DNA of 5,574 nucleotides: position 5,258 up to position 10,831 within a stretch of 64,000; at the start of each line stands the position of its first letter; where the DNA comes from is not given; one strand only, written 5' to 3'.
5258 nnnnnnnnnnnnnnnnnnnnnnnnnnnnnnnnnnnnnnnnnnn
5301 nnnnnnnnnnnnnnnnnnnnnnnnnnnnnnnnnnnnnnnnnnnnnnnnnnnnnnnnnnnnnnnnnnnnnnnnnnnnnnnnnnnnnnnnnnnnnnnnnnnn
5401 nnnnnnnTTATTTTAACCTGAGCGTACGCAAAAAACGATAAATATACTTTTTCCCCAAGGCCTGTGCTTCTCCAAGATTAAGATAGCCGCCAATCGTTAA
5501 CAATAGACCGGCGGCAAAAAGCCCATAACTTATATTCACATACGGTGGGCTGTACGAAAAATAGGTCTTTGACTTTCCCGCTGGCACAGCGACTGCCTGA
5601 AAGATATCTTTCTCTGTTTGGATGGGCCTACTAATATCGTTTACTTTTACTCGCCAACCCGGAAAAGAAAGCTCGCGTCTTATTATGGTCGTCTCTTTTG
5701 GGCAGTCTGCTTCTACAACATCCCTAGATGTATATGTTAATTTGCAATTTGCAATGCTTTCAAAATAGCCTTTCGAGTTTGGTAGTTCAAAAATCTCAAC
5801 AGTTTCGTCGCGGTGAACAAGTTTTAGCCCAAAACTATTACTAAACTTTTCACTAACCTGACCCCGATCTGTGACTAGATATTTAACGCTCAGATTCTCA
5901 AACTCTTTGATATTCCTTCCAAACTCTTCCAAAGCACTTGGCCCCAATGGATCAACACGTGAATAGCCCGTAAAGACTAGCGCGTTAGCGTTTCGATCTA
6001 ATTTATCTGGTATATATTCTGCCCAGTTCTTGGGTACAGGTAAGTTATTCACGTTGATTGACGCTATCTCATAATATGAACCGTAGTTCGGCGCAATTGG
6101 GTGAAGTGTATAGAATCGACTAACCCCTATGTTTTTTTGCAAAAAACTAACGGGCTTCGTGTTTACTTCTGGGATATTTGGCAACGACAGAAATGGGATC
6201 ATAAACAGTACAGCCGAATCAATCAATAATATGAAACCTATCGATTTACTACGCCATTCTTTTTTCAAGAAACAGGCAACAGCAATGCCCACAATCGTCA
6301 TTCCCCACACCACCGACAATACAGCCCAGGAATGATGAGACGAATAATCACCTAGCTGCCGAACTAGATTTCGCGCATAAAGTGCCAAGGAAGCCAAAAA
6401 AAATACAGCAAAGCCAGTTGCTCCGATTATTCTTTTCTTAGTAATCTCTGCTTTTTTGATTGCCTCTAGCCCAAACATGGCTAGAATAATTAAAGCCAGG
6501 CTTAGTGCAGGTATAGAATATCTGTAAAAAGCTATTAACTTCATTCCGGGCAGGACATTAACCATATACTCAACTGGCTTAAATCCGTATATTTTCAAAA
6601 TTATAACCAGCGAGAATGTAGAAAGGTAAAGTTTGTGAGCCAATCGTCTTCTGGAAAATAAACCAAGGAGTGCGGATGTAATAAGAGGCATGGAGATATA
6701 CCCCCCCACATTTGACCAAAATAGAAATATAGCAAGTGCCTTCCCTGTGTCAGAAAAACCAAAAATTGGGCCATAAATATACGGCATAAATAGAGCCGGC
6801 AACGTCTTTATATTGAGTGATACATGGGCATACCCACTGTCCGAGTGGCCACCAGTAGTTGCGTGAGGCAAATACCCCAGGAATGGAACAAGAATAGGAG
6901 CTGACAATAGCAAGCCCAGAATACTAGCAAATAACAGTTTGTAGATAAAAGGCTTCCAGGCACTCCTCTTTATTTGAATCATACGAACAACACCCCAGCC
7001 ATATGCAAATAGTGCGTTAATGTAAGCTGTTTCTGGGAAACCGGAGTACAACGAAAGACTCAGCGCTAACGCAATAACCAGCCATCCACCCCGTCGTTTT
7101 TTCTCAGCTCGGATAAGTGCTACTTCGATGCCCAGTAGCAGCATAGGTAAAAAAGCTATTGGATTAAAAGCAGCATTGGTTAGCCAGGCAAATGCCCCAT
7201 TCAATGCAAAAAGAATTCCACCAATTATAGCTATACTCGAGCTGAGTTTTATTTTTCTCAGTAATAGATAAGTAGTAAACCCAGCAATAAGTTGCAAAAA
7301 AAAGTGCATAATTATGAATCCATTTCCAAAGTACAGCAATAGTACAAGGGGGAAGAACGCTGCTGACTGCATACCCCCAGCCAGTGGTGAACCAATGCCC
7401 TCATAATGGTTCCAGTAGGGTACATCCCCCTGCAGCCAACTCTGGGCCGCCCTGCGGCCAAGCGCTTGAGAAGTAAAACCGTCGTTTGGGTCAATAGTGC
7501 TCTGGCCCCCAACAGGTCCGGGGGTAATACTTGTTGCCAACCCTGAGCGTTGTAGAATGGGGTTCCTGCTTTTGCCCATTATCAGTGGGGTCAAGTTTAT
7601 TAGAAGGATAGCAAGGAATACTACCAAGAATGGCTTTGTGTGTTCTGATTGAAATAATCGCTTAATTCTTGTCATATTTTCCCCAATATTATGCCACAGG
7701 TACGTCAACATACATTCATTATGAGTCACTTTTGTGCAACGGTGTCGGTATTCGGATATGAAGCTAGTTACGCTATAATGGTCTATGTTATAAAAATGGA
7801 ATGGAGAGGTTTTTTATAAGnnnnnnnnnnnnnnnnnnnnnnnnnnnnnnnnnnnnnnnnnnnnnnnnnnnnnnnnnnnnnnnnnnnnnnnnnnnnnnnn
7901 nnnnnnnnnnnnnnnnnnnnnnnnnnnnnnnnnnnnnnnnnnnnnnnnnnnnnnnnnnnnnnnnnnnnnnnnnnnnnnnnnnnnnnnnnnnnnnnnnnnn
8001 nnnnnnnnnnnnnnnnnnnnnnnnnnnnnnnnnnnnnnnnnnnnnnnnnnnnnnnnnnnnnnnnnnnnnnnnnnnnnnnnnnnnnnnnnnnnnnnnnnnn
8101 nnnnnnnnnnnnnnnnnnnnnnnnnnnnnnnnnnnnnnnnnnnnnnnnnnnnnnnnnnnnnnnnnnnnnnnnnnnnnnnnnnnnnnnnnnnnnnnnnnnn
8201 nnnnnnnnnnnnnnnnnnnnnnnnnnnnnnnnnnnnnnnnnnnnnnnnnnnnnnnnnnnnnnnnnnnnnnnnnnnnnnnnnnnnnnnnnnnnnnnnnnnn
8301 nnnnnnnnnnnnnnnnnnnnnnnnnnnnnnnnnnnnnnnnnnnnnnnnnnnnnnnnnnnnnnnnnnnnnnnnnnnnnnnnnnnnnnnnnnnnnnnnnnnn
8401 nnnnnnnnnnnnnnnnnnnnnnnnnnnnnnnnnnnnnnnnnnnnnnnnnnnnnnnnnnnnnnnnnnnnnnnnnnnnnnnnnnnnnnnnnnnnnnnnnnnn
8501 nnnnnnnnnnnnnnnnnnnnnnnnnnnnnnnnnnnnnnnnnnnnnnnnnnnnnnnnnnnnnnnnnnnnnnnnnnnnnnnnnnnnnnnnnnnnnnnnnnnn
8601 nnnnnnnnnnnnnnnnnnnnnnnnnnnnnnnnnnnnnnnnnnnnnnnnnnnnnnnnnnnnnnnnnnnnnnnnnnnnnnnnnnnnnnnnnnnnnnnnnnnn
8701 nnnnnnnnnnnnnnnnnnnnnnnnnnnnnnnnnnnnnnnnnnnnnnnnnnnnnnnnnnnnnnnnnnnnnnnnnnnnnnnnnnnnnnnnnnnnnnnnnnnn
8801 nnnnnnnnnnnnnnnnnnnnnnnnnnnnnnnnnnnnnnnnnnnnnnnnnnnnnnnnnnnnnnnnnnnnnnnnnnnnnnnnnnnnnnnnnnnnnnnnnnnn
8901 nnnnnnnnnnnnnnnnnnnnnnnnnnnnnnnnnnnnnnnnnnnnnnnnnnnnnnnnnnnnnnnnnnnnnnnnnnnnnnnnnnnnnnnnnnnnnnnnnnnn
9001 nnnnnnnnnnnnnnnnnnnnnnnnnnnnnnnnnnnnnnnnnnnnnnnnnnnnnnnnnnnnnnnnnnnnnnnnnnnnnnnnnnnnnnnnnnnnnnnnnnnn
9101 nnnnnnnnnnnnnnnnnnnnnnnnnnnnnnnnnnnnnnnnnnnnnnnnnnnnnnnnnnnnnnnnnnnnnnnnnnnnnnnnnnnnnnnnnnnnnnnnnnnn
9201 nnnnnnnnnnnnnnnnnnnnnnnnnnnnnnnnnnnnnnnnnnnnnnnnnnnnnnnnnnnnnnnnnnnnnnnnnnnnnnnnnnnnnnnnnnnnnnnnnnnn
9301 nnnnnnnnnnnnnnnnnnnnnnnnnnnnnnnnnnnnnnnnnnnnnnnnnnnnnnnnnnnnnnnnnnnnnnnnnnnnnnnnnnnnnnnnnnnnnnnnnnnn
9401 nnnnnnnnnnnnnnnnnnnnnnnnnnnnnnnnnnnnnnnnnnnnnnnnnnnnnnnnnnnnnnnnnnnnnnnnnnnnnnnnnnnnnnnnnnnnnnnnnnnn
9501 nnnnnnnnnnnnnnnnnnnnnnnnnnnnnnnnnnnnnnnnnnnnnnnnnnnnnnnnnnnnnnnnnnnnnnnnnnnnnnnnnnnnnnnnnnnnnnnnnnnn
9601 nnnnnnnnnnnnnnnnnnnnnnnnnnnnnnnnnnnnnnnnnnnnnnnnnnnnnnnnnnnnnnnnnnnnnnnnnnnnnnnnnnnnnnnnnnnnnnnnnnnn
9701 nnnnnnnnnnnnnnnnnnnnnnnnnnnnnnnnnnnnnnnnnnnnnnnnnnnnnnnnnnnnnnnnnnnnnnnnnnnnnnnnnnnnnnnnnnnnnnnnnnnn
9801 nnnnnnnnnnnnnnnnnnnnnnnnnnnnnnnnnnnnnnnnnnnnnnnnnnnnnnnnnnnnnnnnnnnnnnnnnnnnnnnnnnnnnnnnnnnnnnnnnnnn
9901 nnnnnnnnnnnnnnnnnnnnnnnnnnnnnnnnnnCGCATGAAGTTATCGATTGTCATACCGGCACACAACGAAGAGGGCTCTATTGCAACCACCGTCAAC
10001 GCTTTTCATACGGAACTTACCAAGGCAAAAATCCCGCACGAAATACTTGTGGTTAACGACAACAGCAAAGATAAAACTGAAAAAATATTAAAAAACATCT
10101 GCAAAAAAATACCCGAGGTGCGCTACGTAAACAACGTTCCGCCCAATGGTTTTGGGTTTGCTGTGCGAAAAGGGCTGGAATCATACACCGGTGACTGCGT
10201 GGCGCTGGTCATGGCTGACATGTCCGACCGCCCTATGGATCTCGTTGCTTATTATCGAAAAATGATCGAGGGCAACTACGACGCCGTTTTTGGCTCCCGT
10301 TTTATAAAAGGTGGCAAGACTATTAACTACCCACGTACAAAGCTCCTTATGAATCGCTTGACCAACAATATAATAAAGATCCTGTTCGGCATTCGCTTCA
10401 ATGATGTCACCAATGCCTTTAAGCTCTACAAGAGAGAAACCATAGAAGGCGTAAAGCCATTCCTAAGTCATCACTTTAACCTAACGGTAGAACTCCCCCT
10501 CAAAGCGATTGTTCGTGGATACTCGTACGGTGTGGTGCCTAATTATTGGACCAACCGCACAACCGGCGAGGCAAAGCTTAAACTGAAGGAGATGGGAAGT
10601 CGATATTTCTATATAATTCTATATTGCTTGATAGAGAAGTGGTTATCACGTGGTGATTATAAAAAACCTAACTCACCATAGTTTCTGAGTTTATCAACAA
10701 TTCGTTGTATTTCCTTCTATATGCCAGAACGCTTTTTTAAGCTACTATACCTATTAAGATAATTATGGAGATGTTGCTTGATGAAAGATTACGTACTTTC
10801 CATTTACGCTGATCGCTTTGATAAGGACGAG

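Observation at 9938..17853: Putative polyprenol-phosphate/GT-C protein O-glycosylation module bracketing secreted Ser/Thr-rich and repeat proteins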

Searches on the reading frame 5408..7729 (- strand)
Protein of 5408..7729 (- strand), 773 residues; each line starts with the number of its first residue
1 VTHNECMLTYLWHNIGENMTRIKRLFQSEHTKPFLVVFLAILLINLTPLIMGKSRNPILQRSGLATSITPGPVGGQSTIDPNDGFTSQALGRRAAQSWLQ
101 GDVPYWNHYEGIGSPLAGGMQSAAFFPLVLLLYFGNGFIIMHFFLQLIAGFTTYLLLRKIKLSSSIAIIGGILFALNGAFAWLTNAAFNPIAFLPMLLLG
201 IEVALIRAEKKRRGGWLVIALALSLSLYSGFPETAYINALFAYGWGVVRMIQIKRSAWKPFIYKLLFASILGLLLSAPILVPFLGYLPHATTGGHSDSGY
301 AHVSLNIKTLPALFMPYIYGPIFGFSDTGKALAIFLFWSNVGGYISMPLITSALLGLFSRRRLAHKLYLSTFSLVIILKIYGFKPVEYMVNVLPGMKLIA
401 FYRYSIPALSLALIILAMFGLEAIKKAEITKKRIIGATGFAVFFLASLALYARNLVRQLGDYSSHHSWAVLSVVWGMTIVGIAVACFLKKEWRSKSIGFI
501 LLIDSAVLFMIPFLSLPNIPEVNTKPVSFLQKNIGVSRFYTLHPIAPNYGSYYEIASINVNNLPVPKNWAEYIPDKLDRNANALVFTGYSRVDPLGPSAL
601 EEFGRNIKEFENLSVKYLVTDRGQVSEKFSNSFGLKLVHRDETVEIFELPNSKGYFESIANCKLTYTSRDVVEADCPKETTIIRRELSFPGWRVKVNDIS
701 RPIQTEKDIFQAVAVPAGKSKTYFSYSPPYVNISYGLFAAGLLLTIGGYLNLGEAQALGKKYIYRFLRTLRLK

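Call 3: search_protein_families(library=pfam, proteins=[window:5408-7729:-], max_evalue=0.1)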
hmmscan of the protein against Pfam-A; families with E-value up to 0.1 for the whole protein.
window:5408-7729:- (773 aa): 1 family
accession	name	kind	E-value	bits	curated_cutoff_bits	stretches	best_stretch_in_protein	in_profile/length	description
PF09586.16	YfhO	-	7.9e-18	64.7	28.5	2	131-520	85-450/835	Bacterial membrane protein YfhO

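Call 4: search_protein_families(library=ncbifam, proteins=[window:5408-7729:-], max_evalue=0.1)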
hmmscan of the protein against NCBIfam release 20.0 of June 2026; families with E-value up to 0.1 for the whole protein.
window:5408-7729:- (773 aa): 0 families

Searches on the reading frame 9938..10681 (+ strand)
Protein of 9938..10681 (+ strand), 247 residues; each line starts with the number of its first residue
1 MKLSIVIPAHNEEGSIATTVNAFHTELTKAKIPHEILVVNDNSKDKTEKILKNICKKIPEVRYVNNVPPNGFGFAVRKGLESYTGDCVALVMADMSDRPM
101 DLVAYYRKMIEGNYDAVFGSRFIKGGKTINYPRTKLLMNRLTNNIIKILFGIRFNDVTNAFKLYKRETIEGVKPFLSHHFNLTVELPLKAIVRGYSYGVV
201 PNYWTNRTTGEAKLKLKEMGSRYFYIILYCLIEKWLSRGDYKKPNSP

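Call 3: search_protein_families(library=pfam, proteins=[window:9938-10681:+], max_evalue=0.1)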
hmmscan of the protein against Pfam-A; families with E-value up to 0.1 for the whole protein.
window:9938-10681:+ (247 aa): 3 families
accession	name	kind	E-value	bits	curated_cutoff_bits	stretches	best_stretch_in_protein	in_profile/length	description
PF00535.33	Glycos_transf_2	-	3.8e-24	85.9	23.3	1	4-169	1-164/168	Glycosyl transferase family 2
PF10111.15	Glyco_tranf_2_2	-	0.00041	20.4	27.3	1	4-94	1-91/276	Glycosyltransferase like family 2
PF13641.12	Glyco_tranf_2_3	-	0.00066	20.2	27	1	3-95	3-97/230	Glycosyltransferase like family 2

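Call 4: search_protein_families(library=ncbifam, proteins=[window:9938-10681:+], max_evalue=0.1)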
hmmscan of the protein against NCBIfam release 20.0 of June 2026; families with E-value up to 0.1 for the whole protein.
window:9938-10681:+ (247 aa): 20 families
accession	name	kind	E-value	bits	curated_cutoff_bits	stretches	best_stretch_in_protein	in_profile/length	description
NF047588.1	GlcsyltransPgfSStrep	equivalog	5.7e-19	68.4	500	1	1-217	1-208/308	glycosyltransferase PgfS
TIGR04182.1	glyco_TIGR04182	equivalog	3.2e-18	66.1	325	1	3-222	2-209/293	S-layer glycoprotein N-glycosyltransferase AglJ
NF041391.1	DPhHxTase_Halo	equivalog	5e-18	64.9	375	1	9-218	3-196/213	dolichyl-phosphate hexose transferase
NF010496.0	PRK13915.1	equivalog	6.9e-12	45.1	262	1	2-103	32-135/307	glucosyl-3-phosphoglycerate synthase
NF007986.1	PRK10714.1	equivalog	2.3e-10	40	529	1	2-219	7-215/316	undecaprenyl-phosphate 4-deoxy-4-formamido-L-arabinose transferase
NF038302.1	EPS_HpsE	equivalog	8.3e-10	38.1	300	1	1-99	1-101/307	hormogonium polysaccharide biosynthesis glycosyltransferase HpsE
TIGR03937.1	PgaC_IcaA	equivalog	1.5e-09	37.3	422.3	1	2-94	46-135/407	poly-beta-1,6-N-acetyl-D-glucosamine synthase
NF007482.0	PRK10073.1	equivalog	2.9e-09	36.4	423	1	2-95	7-96/334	glycosyltransferase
TIGR04283.1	glyco_like_mftF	equivalog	1.3e-07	31.4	182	1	3-126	1-115/221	TIGR04283 family arsenosugar biosynthesis glycosyltransferase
NF058614.1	PPMAGASynPpgS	equivalog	2.2e-06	27.3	370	1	5-169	4-162/226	polyprenyl-phospho-N-acetylgalactosaminyl synthase PpgS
NF041865.1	EpsU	equivalog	3.3e-06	26.4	700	1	2-109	40-147/394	exopolysaccharide biosynthesis GT2 family glycosyltransferase EpsU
NF050050.1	ProtGlycPglI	equivalog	9e-06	25.3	500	1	2-125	3-123/306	GalNAc(5)-diNAcBac-PP-undecaprenol beta-1,3-glucosyltransferase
NF047683.1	TeichurnBiosyTuaG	equivalog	1.6e-05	24.7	400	1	3-119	8-121/252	teichuronic acid biosynthesis protein TuaG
NF041875.1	EPS_EpsD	equivalog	3e-05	23.6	370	1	3-106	1-100/325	exopolysaccharide biosynthesis glycosyltransferase EpsD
TIGR03965.1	mycofact_glyco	equivalog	4e-05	22.7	280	1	3-99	76-169/467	mycofactocin biosynthesis glycosyltransferase MftF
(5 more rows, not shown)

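Call 65: search_solved_structures(query=window:9938-10681:+, max_evalue=0.001)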
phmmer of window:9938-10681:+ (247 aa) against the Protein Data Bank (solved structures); distinct sequences matched with E-value up to 0.001: 11.
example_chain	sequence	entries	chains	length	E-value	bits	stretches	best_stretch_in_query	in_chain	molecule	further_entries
5mlz_A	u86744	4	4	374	8.3e-18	67.7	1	1-221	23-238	Dolichol monophosphate mannose synthase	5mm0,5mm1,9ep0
5eke_A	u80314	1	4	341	5.4e-13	51.9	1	2-174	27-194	Uncharacterized glycosyltransferase sll0501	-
5ekp_C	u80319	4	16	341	5.5e-13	51.9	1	2-174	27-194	Uncharacterized glycosyltransferase sll0501 | Glycosyltransferase sll0501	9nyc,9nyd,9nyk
9nye_A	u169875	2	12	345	5.7e-13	51.9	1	2-174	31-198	Glycosyltransferase sll0501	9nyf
9hwj_A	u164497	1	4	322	1.4e-07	34.3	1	2-231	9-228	Undecaprenyl-phosphate 4-deoxy-4-formamido-L-arabinose transferase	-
2z87_A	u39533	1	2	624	2.1e-07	33.7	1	3-140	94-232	Chondroitin synthase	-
2z86_A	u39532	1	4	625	2.1e-07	33.7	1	3-140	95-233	Chondroitin synthase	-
3bcv_A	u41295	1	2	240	1.9e-05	27.2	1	2-118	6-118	Putative glycosyltransferase protein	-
9bhc_C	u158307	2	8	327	3.8e-05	26.2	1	2-231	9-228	Undecaprenyl-phosphate 4-deoxy-4-formamido-L-arabinose transferase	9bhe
8vxh_A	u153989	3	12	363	5.1e-05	25.8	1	2-231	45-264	Undecaprenyl-phosphate 4-deoxy-4-formamido-L-arabinose transferase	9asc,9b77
6p61_A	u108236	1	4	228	7.8e-05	25.2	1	3-118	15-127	Glycosyltransferase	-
